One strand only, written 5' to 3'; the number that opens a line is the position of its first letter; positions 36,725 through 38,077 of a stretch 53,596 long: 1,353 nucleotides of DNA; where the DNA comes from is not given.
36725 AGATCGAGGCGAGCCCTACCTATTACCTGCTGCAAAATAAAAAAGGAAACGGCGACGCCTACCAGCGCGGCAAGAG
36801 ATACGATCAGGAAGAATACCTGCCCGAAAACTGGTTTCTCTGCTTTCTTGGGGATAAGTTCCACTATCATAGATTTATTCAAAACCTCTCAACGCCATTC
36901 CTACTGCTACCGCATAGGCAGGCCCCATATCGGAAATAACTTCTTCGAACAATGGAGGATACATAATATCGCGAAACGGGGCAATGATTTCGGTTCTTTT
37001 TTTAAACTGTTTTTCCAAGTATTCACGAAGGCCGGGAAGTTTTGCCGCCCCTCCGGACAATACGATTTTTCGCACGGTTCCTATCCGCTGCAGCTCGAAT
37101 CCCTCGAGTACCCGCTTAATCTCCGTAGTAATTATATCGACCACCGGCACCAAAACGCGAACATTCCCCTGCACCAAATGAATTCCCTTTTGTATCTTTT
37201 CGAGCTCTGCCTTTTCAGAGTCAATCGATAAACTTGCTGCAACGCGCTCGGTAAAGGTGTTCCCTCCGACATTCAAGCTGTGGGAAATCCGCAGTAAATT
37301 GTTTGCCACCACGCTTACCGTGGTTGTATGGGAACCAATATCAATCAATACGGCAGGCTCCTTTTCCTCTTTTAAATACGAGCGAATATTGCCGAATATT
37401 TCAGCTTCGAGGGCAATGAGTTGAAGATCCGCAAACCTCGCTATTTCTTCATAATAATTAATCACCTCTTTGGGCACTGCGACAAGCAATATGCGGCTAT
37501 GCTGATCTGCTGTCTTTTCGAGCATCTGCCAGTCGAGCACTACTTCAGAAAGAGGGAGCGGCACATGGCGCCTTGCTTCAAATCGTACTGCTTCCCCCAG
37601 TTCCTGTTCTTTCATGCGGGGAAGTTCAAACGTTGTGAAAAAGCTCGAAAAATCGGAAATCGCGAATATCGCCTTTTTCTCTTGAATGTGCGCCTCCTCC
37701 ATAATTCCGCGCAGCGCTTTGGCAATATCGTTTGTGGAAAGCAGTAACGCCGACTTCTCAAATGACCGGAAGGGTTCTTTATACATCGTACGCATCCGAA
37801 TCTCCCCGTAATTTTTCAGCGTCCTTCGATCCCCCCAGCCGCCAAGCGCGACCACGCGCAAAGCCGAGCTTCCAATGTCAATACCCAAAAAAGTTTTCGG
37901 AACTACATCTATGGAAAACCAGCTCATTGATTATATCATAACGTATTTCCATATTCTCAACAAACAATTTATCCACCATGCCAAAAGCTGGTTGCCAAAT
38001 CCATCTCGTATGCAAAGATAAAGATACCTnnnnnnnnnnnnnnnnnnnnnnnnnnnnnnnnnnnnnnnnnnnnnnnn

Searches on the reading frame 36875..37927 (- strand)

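Call 8: search_protein_families(library=pfam, proteins=[window:36875-37927:-], max_evalue=0.01)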
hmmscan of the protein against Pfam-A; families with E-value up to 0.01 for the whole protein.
window:36875-37927:- (350 aa): 4 families
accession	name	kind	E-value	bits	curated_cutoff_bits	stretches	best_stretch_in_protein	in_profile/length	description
PF11104.14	PilM_2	-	1.4e-39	136.4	27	1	15-349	1-340/340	Type IV pilus assembly protein PilM;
PF14450.12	FtsA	-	4.6e-16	59.8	31.8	1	193-343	1-127/127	Cell division protein FtsA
PF06723.19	MreB_Mbl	-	6.2e-09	35.6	27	2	189-230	144-185/327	MreB/Mbl protein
PF00022.25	Actin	-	0.00059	19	27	0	186-235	138-189/410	Actin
